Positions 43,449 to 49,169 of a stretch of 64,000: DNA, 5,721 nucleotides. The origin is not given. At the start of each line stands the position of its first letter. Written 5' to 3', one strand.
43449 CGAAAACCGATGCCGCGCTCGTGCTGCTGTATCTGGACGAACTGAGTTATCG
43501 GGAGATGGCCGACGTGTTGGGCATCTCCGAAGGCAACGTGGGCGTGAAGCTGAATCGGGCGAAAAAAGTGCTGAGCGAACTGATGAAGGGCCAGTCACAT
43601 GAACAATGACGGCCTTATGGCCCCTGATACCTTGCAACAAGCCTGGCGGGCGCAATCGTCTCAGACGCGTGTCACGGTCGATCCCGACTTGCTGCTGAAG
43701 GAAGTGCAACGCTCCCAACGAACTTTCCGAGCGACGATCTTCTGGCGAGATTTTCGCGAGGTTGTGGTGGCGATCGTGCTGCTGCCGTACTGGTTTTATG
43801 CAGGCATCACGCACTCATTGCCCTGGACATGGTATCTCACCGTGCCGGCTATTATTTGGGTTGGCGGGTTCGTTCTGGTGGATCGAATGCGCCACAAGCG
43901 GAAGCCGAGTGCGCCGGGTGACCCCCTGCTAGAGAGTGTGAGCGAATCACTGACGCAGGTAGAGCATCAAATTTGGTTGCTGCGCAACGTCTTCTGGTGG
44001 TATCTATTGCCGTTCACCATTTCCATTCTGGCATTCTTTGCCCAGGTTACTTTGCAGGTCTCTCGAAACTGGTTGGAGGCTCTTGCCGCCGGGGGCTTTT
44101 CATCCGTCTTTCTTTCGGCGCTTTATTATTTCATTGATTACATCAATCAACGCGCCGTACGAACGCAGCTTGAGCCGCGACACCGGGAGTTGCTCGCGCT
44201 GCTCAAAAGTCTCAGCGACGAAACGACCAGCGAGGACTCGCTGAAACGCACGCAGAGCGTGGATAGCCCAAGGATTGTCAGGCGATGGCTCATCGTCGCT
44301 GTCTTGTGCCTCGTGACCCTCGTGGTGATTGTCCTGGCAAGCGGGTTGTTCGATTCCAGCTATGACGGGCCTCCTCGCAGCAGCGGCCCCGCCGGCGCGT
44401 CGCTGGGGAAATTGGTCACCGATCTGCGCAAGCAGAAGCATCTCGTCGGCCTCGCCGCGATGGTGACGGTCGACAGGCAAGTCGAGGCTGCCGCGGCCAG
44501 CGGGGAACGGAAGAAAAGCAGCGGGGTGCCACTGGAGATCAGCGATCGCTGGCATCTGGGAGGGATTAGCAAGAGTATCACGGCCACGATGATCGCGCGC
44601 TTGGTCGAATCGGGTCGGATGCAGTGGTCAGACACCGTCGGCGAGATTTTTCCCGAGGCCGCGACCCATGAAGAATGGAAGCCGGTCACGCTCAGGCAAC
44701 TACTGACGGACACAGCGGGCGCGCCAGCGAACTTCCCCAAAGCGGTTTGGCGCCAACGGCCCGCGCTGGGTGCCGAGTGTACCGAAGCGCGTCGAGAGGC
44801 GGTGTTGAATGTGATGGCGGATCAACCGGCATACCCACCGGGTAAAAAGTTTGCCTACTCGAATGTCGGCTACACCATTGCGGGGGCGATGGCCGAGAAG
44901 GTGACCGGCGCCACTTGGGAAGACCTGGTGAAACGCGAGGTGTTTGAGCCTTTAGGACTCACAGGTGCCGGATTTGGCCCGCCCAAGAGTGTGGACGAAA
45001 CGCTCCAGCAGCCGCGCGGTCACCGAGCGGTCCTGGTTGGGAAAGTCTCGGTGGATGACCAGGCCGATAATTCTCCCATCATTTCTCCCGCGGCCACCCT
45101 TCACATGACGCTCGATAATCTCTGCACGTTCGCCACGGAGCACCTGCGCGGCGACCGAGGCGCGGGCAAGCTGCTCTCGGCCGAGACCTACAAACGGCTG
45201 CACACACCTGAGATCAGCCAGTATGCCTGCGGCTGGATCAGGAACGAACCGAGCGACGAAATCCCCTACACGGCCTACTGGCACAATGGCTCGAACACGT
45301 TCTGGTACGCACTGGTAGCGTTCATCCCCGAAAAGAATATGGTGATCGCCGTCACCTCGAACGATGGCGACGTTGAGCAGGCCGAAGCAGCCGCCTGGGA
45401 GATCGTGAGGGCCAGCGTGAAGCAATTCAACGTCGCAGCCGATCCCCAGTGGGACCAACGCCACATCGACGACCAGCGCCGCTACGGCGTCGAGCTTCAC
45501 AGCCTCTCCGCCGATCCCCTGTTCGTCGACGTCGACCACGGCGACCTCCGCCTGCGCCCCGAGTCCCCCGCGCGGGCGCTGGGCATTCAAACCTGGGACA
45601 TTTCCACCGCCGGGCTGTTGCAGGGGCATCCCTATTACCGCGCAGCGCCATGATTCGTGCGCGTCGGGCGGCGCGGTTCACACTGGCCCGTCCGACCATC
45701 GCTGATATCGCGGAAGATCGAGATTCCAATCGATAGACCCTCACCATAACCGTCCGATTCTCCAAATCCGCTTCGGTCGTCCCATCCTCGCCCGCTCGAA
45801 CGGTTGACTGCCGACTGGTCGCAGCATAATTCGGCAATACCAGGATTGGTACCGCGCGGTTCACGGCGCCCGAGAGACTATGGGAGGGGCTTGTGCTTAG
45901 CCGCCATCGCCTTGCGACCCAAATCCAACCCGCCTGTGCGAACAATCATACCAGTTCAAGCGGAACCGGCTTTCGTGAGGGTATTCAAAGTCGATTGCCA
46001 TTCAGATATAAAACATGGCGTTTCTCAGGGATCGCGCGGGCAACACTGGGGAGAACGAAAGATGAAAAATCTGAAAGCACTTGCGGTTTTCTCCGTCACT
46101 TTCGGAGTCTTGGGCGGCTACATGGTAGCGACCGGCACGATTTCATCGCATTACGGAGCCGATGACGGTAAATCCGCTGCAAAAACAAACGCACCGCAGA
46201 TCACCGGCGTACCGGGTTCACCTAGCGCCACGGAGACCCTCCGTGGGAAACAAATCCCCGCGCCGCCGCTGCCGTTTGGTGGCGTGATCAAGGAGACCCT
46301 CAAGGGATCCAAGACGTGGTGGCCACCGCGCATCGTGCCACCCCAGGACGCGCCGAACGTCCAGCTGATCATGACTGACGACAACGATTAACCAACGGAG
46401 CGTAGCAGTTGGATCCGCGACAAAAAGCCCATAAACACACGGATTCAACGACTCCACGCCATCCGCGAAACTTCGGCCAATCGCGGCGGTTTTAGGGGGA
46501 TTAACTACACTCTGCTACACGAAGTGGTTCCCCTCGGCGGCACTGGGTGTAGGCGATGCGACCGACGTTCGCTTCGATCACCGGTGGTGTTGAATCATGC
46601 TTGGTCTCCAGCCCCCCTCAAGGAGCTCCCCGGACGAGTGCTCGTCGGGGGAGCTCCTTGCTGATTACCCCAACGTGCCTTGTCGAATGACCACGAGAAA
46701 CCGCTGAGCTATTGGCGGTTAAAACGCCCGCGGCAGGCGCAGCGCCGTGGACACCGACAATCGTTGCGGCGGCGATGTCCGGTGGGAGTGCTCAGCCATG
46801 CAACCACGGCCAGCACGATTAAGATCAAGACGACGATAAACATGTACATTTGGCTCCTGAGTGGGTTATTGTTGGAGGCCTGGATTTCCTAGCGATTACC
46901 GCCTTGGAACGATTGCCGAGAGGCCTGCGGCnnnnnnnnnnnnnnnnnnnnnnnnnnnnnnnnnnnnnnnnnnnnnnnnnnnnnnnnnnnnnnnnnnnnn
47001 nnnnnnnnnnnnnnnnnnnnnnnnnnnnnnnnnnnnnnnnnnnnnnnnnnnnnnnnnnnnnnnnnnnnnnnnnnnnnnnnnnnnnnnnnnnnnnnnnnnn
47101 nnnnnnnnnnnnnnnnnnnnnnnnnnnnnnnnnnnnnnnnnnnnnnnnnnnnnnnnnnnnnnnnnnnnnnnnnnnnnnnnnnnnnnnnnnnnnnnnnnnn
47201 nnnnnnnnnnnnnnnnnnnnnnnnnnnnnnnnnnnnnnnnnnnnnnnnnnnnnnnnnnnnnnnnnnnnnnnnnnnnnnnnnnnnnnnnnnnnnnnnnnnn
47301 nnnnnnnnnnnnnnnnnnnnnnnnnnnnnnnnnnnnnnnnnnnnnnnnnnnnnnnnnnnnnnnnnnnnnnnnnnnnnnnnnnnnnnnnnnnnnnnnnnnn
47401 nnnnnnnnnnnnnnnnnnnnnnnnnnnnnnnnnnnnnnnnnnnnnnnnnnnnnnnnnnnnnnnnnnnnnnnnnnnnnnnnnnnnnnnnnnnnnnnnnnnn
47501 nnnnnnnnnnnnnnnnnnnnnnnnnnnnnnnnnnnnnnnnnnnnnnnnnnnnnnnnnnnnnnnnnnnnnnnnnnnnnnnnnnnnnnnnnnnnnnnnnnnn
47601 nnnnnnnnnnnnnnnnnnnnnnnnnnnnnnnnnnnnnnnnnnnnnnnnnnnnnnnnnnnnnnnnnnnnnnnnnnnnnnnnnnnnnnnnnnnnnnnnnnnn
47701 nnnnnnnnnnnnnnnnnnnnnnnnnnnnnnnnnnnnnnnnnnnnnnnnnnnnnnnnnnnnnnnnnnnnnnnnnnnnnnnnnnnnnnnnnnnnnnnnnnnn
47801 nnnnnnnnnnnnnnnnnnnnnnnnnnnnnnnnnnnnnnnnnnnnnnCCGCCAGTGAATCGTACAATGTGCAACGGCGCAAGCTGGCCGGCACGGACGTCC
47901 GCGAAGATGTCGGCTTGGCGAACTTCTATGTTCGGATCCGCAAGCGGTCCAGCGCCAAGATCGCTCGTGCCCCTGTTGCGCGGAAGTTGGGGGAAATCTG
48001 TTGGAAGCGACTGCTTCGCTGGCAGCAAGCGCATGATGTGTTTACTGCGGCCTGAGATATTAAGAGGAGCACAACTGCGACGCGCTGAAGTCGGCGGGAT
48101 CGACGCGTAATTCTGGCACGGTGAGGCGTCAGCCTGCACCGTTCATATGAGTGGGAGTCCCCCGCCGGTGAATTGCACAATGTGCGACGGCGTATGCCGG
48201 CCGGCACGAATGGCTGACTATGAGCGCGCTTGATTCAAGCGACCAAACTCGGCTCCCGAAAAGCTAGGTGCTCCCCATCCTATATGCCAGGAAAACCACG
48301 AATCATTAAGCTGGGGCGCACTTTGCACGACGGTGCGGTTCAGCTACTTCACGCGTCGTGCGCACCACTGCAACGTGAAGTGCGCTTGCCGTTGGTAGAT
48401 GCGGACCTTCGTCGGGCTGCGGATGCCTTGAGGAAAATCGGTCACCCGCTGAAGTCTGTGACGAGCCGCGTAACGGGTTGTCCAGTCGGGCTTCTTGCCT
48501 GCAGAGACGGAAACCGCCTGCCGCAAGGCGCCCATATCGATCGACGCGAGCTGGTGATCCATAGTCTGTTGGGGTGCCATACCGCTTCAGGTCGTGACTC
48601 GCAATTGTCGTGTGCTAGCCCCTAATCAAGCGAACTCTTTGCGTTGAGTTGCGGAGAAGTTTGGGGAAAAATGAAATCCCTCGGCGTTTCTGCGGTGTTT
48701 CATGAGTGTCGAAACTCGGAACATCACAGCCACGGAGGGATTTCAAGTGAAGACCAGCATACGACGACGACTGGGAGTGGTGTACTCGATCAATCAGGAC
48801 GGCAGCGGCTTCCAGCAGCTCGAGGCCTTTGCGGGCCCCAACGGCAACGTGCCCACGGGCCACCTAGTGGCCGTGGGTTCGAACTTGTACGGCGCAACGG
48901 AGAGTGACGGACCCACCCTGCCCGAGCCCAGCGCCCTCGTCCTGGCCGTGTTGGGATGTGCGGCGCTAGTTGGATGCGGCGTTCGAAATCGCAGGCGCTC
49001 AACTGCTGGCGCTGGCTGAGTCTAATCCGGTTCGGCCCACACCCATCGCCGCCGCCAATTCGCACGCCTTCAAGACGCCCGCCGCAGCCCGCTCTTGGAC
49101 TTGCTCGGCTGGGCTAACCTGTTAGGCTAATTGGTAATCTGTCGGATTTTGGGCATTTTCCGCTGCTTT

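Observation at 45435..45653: Chimeric 3' end: a beta-helix-protein C-terminus fused in frame to the membrane beta-lactamase-like protein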

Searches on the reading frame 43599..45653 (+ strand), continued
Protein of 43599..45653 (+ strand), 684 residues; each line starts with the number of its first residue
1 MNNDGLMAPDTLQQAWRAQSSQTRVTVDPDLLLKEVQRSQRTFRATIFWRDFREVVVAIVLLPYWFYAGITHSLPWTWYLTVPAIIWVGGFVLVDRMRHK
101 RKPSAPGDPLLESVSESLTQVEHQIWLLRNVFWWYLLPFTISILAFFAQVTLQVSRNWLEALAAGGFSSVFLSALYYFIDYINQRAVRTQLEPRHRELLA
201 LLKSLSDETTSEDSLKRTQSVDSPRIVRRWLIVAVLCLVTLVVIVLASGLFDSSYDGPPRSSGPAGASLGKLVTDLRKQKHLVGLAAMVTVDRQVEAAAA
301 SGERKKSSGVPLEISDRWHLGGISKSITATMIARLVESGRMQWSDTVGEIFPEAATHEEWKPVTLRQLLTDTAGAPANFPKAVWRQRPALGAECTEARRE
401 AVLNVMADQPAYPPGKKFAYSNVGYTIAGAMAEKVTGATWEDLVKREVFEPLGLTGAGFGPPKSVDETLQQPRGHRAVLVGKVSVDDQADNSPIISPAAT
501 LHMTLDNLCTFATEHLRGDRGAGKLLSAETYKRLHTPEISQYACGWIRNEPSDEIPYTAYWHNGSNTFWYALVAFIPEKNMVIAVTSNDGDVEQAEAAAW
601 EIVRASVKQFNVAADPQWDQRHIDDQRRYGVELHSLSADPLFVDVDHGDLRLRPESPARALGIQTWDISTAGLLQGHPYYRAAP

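Call 34: find_encoding_contigs(protein=P0394, flank=10000, max_places=2)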
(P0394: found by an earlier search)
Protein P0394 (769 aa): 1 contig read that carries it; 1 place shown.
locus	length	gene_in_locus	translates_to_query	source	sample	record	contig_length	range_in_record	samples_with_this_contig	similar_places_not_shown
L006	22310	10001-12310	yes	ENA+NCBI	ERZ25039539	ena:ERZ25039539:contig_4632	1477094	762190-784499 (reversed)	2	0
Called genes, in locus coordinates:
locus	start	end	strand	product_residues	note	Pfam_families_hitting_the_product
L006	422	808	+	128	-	-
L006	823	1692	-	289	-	PF01256:Carb_kinase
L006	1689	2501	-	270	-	PF00731:AIRC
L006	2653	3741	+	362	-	PF01321:Creatinase_N, PF00557:Peptidase_M24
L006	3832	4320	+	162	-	PF00364:Biotin_lipoyl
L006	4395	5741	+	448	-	PF00289:Biotin_carb_N, PF02222:ATP-grasp, PF02786:CPSase_L_D2, PF07478:Dala_Dala_lig_C, PF08443:RimK (faint), PF02785:Biotin_carb_C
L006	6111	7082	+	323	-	PF00365:PFK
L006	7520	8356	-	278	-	-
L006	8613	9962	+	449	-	PF00069:Pkinase (faint)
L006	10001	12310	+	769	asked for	PF05048:NosD (faint), PF13229:Beta_helix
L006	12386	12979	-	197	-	PF00475:IGPD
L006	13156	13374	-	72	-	-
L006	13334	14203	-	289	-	PF00155:Aminotran_1_2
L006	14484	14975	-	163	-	PF00815:Histidinol_dh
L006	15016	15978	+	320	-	-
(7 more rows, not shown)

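Call 35: find_encoding_contigs(protein=P0391, flank=10000, max_places=2)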
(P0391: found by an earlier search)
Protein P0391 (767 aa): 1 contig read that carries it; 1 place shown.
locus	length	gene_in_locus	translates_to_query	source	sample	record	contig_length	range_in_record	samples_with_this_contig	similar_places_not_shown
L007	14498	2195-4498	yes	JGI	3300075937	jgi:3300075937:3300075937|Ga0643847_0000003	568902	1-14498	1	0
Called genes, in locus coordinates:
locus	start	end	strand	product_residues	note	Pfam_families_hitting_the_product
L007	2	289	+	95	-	?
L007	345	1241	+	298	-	PF00481:PP2C, PF13672:PP2C_2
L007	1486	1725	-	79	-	-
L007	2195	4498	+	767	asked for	PF13229:Beta_helix (weak), PF05048:NosD (faint)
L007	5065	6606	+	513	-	PF00884:Sulfatase, PF01663:Phosphodiest (weak), PF16347:SGSH_C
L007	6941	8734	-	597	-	PF00578:AhpC-TSA, PF08534:Redoxin, PF13905:Thioredoxin_8 (weak)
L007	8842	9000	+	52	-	-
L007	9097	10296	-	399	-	PF04339:FemAB_like, PF13480:Acetyltransf_6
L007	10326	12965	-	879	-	PF00202:Aminotran_3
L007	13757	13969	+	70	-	-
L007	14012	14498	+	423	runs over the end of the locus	PF01641:SelR, PF01625:PMSR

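Call 63: search_protein_families(library=pfam, proteins=[P0011, P0020, P0001, P0023, P0089], max_evalue=0.01)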
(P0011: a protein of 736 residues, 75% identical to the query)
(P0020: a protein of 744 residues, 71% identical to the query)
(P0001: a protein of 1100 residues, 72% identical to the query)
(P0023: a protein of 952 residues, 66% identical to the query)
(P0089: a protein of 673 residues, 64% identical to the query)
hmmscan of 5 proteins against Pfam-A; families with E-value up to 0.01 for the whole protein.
P0011 (736 aa): 1 family
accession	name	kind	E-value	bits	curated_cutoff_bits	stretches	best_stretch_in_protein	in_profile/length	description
PF00144.29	Beta-lactamase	-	2.9e-49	168.5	27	1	270-601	2-323/329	Beta-lactamase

P0020 (744 aa): 1 family
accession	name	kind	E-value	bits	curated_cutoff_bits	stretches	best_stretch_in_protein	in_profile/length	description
PF00144.29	Beta-lactamase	-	7.1e-51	173.8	27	1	275-606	3-323/329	Beta-lactamase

P0001 (1100 aa): 1 family
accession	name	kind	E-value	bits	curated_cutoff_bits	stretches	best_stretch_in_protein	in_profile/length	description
PF00144.29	Beta-lactamase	-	2.3e-106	356.2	27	2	752-1084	2-324/329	Beta-lactamase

P0023 (952 aa): 2 families
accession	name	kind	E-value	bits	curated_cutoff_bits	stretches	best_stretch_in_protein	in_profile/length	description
PF00144.29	Beta-lactamase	-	1.2e-114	383.4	27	2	624-934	16-317/329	Beta-lactamase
PF04246.17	RseC_MucC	-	0.0035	17.7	24.4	0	97-158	63-122/130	Positive regulator of sigma(E), RseC/MucC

P0089 (673 aa): 2 families
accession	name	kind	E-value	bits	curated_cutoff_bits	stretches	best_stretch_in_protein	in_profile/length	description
PF00144.29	Beta-lactamase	-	2.9e-47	161.9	27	1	264-597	1-324/329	Beta-lactamase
PF03706.18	LPG_synthase_TM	-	0.0023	17.9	33.4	0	135-234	128-220/302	Lysylphosphatidylglycerol synthase TM region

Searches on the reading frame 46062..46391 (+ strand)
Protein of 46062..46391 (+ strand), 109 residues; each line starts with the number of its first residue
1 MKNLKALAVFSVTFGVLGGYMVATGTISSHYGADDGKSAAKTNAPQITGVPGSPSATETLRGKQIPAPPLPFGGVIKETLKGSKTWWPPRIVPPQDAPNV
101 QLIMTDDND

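Call 38: search_protein_families(library=pfam, proteins=[window:46062-46391:+], max_evalue=0.01)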
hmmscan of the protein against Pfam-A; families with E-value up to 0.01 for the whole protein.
window:46062-46391:+ (109 aa): 0 families

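Call 61: find_homologous_proteins(query=window:46062-46388:+, max_evalue=0.001)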
Query seq(109 aa) (109 aa): 99 proteins with E <= 0.001 among 103 candidates.
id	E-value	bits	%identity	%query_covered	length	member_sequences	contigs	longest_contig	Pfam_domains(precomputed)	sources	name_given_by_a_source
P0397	1.2e-66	240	100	100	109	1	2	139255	-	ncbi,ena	-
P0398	1.1e-31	127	61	98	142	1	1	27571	-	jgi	jgi:hypothetical protein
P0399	1.6e-31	127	96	61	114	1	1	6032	-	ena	-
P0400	1.6e-26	110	63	89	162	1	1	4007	PF00884.29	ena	-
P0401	5.3e-26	109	73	64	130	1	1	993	PF00884.29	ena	-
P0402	7.5e-26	108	73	64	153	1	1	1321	-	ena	-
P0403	1.8e-25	107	73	65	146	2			PF00884.29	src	-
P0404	8.8e-25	105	77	60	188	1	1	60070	-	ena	-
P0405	1.0e-24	105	75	60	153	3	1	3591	PF00884.29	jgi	-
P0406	1.1e-24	105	75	60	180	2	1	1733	PF00884.29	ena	-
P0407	1.8e-24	104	75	60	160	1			PF00884.29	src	-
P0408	2.6e-24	103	72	63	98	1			-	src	-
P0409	2.7e-24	103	71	63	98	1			-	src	-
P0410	3.2e-24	103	72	65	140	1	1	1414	-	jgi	jgi:hypothetical protein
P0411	3.6e-24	103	70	64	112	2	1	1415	PF00884.29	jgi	jgi:arylsulfatase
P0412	5.6e-24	102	76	61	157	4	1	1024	PF00884.29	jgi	-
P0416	9.9e-24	101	69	64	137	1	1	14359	PF00884.29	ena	-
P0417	2.0e-23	100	73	61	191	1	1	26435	PF00884.29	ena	-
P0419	2.2e-23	100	70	65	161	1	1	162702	PF00884.29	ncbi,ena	-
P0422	5.4e-23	99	76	58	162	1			PF00884.29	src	-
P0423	5.9e-23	99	61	82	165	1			PF00884.29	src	-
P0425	6.9e-23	99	73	64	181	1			PF00884.29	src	-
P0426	9.1e-23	98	69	65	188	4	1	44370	PF00884.29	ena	-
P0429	1.2e-22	98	66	64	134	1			PF00884.29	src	-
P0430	1.2e-22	98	73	61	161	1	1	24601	PF00884.29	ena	-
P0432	1.6e-22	98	70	64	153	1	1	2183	PF00884.29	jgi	jgi:hypothetical protein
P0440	3.3e-22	97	71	60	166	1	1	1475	PF00884.29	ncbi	-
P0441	3.5e-22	96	66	65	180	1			PF00884.29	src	-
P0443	5.4e-22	96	68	65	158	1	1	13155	PF00884.29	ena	-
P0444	8.9e-22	95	69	60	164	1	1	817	PF00884.29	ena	-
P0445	1.1e-21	95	71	61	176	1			PF00884.29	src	-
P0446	1.2e-21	95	71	60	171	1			PF00884.29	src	-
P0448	1.4e-21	95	66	65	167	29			PF00884.29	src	-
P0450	1.7e-21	94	66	60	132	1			PF00884.29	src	-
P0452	1.8e-21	94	68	61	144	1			PF00884.29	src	-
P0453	2.4e-21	94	74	60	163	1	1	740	PF00884.29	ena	-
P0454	2.5e-21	94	69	60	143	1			PF00884.29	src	-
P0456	4.7e-21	93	71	60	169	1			PF00884.29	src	-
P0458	9.1e-21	92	74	57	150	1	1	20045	PF00884.29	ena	-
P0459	9.4e-21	92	71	60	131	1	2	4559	PF00884.29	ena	-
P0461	1.5e-20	91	68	58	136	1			PF00884.29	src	-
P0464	2.8e-20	90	70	61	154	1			PF00884.29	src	-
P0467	1.7e-19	88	66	65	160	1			PF00884.29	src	-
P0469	1.9e-19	88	66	64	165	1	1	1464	PF00884.29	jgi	jgi:arylsulfatase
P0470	6.5e-19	86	67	61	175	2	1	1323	PF00884.29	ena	-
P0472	1.6e-18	85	69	60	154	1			PF00884.29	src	-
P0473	2.0e-18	84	60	66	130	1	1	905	PF00884.29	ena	-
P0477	4.1e-18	83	63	60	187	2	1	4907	PF00884.29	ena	-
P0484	2.1e-16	78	60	64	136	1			PF00884.29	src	-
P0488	1.1e-13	69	61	59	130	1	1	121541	PF00884.29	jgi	jgi:arylsulfatase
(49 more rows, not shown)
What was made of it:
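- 46062..46391 (+): Truncated 5' fragment (109 codons) of an arylsulfatase gene. It is a second gene fragment in the same flank. Homologues are N-termini of PF00884 sulfatases (call 61).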

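Call 68: find_encoding_contigs(protein=P0399, flank=10000, max_places=3)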
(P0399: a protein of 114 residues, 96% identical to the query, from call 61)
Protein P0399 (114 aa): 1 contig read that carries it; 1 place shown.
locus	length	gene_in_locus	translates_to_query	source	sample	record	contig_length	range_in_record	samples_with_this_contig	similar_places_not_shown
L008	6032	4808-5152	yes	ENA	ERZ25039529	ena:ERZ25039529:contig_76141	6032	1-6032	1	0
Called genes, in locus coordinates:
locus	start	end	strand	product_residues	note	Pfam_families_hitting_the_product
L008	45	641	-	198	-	-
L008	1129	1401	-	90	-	PF14714:KH_dom-like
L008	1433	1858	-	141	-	PF00009:GTP_EFTU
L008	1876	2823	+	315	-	PF00155:Aminotran_1_2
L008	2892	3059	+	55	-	-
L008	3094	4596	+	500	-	PF13701:DDE_Tnp_1_4, PF01609:DDE_Tnp_1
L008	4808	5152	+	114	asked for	-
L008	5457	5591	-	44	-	-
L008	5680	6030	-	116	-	?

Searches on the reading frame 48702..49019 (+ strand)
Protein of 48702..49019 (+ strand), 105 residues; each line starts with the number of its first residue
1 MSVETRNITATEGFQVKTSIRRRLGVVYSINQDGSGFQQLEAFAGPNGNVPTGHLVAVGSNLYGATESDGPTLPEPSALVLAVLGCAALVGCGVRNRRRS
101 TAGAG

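Call 38: search_protein_families(library=pfam, proteins=[window:48702-49019:+], max_evalue=0.01)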
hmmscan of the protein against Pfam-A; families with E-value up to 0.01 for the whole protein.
window:48702-49019:+ (105 aa): 1 family
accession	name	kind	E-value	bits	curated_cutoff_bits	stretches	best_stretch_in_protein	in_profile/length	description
PF07589.16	PEP-CTERM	-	0.0093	16.5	20.7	0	74-98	3-24/24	PEP-CTERM motif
